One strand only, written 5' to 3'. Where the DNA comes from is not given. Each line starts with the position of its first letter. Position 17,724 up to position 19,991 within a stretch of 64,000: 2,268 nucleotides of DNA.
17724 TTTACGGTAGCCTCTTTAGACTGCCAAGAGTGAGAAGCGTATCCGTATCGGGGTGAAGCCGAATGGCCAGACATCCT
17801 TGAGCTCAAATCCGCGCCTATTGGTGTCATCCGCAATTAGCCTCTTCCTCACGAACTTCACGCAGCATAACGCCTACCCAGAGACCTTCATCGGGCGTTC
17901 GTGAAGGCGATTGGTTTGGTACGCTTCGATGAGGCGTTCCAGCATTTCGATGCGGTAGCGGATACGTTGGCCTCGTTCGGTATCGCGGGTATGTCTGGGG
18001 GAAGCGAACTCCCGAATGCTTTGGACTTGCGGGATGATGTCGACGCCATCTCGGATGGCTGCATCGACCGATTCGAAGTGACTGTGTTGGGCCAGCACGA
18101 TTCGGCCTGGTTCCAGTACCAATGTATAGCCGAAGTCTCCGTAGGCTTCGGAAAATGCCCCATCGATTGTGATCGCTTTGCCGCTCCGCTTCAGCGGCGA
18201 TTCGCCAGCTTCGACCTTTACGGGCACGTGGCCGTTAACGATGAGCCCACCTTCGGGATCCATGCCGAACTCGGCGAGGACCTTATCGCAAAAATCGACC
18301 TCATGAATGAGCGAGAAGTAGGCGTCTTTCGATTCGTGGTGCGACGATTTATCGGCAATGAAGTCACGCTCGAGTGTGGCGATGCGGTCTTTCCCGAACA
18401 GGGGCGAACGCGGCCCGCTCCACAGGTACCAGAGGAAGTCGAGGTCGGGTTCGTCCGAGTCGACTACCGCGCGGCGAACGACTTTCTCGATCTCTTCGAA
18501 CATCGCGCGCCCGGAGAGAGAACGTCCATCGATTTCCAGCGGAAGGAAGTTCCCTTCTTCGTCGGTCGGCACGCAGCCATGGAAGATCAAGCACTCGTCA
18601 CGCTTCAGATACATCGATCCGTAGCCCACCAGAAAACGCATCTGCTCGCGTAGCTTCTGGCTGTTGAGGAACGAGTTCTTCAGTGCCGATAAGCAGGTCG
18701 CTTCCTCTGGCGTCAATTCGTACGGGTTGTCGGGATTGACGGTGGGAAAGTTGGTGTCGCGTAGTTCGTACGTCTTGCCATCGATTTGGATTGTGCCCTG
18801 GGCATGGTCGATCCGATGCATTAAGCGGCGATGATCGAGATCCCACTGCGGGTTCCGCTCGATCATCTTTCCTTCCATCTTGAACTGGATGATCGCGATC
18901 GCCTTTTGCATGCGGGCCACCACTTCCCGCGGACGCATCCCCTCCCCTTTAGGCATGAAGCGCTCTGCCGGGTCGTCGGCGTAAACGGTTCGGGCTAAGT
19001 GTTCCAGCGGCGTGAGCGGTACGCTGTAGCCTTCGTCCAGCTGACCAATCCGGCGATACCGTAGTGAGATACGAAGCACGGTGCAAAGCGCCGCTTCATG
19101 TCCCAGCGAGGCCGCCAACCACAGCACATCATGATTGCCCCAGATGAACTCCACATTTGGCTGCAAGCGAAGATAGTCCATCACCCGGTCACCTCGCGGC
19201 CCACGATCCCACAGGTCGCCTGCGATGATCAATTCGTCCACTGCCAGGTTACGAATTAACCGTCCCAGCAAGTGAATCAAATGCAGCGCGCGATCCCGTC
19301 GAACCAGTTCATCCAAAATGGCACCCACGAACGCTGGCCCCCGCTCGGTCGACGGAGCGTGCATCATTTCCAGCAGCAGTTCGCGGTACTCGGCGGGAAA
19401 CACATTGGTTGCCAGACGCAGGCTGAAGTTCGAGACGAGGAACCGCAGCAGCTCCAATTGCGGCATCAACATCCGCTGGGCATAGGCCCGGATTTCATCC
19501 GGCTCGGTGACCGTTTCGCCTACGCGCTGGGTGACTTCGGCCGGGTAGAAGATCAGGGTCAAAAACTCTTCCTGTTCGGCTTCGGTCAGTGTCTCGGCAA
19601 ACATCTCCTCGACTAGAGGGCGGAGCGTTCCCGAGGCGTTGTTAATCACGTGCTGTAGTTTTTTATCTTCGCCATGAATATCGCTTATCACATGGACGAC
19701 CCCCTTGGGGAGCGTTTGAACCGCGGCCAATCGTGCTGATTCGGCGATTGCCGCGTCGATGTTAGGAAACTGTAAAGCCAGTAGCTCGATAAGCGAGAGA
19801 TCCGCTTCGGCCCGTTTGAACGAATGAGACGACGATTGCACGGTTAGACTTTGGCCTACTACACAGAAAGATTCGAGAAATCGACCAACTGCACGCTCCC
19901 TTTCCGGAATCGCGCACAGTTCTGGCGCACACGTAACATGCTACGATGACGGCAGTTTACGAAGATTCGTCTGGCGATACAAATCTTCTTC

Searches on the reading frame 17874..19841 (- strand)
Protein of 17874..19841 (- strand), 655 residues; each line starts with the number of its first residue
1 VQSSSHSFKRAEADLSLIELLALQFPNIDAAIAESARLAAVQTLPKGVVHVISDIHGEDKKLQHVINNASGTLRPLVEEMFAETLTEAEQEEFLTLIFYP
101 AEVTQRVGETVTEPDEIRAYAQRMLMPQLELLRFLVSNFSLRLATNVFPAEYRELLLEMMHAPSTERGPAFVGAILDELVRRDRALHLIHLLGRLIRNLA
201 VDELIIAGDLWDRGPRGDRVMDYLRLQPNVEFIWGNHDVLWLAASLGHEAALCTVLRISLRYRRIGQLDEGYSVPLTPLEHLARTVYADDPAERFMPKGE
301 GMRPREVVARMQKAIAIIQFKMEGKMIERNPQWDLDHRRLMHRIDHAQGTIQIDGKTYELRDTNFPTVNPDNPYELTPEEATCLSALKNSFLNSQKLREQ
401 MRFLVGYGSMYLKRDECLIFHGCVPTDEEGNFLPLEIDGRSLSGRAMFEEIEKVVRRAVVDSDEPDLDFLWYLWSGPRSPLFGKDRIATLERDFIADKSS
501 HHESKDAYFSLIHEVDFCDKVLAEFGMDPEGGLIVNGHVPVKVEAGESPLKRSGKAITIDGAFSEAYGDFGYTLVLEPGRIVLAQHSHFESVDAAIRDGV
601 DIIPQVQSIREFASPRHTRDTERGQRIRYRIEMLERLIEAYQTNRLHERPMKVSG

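Call 91: find_related_loci(query=window:17874-19841:-, collection=genome_contigs, flank=1000)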
Query window:17874-19841:- (655 aa) in genome_contigs; peptide patterns used: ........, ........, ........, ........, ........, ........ (x = any residue, [..] = any of these).
259 stretches matched a pattern; 195 encode a relative of the query (tblastn E <= 1e-3); the best 80 are kept; 80 distinct loci.
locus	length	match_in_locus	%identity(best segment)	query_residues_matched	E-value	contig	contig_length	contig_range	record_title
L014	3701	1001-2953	86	1-651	0e+0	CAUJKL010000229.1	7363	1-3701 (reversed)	MAG: Planctomycetota bacterium isolate KLAP164 genome assembly, contig: KLAP164_488095, whole genome shotgun sequence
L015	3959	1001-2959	85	1-653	0e+0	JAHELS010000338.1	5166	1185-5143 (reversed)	MAG: Rhodopirellula sp. isolate Ww632 NODE_68821_length_5166_cov_4.841625, whole genome shotgun sequence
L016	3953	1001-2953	85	1-651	0e+0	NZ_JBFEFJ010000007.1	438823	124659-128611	Bremerella sp. JC770 7, whole genome shotgun sequence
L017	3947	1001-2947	85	1-649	0e+0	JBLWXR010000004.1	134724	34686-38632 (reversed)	MAG: Roseimaritima sp. isolate EA21-05 A21maxbin.016RE.5K@4, whole genome shotgun sequence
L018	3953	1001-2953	84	1-651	0e+0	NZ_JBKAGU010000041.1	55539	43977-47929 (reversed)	MAG: Bremerella sp. isolate Ske_MAG8 Ske_MAG8_0041, whole genome shotgun sequence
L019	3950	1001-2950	83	1-650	0e+0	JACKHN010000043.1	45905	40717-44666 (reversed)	MAG: Planctomycetaceae bacterium isolate HK-STAS-PLAN-19 HK-STAS-PLAN-19_43, whole genome shotgun sequence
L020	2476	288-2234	84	3-651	0e+0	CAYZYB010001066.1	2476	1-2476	MAG TPA_asm: uncultured Planctomycetaceae bacterium isolate SRP114822_co2_11 genome assembly, contig: NODE_22381_length_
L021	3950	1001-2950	83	1-650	0e+0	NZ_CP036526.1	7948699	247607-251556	Stieleria marina strain K23_9 chromosome, complete genome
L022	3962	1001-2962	78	1-654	0e+0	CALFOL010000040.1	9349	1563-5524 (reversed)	MAG TPA_asm: uncultured Planctomycetaceae bacterium isolate ERR2206773_bin.94_CONCOCT_v1.1_MAG genome assembly, contig:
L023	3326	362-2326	78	1-655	0e+0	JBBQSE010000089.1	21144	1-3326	MAG: Planctomycetales bacterium isolate Co_metawrap_1732 Cmw_1732_k141_1932828_length_21144_cov_9.9983, whole genome sho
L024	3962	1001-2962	79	1-654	0e+0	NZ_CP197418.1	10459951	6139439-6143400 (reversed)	Novipirellula sp. SH528 chromosome, complete genome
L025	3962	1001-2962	79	1-654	0e+0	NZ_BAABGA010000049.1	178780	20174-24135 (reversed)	Novipirellula rosea strain JCM 17759 sequence049, whole genome shotgun sequence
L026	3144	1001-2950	78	1-650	0e+0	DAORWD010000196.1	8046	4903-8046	MAG TPA_asm: Planctomycetaceae bacterium isolate AMR_MDS_5222 NODE_5151_length_8046_cov_4.572019, whole genome shotgun s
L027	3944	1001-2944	77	1-648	0e+0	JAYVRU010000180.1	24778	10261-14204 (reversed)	MAG: Candidatus Kuenenia sp. isolate GL73_DN_metabat_110_sub GL73_DN_metabat_110_sub_179, whole genome shotgun sequence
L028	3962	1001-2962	77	1-654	0e+0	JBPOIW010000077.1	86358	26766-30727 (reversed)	MAG: Planctomycetota bacterium isolate MAG_1020 c_000000595120, whole genome shotgun sequence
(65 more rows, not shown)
